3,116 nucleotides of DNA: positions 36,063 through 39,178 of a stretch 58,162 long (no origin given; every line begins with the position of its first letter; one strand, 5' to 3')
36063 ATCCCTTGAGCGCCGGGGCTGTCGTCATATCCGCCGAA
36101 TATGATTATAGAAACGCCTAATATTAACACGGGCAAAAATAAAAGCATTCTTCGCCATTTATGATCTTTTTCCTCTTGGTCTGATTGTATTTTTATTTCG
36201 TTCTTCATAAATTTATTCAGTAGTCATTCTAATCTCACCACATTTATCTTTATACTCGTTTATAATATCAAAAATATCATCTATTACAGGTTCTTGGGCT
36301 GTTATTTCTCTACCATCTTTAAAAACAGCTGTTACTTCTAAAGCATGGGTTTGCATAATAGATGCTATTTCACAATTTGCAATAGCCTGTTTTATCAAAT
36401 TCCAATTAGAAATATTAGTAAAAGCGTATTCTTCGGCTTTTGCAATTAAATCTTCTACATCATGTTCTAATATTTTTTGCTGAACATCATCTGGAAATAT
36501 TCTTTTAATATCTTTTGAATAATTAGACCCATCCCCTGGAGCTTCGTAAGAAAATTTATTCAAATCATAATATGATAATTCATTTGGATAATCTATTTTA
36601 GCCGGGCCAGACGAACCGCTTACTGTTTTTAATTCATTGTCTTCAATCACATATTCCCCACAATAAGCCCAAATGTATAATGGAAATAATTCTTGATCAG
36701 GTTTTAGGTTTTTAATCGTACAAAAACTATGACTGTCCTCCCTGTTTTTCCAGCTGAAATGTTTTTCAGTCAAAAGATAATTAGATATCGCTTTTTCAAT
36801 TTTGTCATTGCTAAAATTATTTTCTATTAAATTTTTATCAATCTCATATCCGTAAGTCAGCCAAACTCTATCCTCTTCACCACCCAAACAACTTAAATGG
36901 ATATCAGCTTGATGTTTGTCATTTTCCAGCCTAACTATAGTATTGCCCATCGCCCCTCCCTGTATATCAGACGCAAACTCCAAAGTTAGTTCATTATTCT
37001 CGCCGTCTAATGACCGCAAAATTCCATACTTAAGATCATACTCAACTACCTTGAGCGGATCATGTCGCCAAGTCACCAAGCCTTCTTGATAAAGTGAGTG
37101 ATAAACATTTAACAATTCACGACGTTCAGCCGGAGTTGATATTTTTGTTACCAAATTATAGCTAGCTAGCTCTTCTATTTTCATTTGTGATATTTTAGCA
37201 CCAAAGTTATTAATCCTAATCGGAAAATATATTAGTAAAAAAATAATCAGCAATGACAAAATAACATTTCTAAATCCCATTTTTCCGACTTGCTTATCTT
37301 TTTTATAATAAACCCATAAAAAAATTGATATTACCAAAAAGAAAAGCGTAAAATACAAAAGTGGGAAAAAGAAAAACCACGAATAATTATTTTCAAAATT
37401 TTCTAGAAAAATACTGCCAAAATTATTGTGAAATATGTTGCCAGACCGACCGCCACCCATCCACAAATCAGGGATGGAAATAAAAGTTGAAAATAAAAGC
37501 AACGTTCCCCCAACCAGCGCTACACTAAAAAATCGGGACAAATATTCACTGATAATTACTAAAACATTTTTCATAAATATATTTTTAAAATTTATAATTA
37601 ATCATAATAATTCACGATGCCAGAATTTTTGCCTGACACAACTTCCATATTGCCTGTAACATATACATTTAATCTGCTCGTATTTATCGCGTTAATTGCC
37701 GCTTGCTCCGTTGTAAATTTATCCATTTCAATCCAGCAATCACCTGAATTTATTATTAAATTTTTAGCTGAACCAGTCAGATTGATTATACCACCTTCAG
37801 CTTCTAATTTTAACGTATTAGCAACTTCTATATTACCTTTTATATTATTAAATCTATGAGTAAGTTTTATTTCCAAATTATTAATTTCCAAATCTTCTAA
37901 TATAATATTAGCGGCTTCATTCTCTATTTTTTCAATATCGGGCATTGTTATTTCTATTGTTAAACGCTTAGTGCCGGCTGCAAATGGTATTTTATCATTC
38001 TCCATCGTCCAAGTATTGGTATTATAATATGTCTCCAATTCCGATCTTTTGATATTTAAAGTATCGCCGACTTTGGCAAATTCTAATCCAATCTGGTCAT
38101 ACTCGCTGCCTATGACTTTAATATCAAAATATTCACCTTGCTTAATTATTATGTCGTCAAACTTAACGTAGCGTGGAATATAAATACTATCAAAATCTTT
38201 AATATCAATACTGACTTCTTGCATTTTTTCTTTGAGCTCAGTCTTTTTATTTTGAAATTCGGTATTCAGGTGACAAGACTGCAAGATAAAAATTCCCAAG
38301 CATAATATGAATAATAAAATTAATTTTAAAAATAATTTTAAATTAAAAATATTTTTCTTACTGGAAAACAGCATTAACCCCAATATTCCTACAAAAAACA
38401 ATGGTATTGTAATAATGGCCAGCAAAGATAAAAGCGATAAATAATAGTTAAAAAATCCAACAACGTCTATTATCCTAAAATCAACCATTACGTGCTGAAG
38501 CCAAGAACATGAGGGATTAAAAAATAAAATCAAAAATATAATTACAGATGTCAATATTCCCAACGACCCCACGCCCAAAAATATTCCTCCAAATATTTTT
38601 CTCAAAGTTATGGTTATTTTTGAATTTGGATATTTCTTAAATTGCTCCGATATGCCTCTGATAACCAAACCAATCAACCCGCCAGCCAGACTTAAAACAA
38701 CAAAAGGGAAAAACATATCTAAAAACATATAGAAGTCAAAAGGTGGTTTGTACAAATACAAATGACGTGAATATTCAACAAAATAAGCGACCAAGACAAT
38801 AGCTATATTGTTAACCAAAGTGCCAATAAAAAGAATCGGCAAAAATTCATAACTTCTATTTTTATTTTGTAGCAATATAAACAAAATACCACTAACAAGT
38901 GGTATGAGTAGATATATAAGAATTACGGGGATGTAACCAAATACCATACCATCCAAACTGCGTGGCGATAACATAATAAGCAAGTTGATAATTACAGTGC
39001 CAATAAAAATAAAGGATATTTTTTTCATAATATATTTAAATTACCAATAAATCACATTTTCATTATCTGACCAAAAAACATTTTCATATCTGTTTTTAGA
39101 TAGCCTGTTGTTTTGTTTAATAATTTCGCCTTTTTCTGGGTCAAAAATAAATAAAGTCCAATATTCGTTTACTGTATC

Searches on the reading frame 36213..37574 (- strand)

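Call 27: search_protein_families(library=pfam, proteins=[window:36213-37574:-], max_evalue=5)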
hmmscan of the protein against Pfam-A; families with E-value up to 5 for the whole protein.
window:36213-37574:- (453 aa): 3 families
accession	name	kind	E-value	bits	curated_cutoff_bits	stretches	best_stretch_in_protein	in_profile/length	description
PF04932.20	Wzy_C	-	0.025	14.8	31.7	1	78-174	22-100/149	O-Antigen ligase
PF24360.1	DUF7516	-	0.12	12.9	27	1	240-281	33-74/87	Domain of unknown function (DUF7516)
PF12725.13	DUF3810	-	0.55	10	28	1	68-158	20-108/311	Protein of unknown function (DUF3810)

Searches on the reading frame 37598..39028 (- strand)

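Call 27: search_protein_families(library=pfam, proteins=[window:37598-39028:-], max_evalue=5)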
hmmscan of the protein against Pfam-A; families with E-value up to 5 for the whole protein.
window:37598-39028:- (476 aa): 3 families
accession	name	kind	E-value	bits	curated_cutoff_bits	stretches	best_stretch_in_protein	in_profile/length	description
PF10988.14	DUF2807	-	1.5e-14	54.6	24.2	1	292-475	12-178/181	Putative auto-transporter adhesin, head GIN domain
PF13349.12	DUF4097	-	5.5e-05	23.1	22.9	1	291-446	11-161/247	Toastrack DUF4097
PF15957.10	Comm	-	0.32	11.7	27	1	231-271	9-49/110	Commissureless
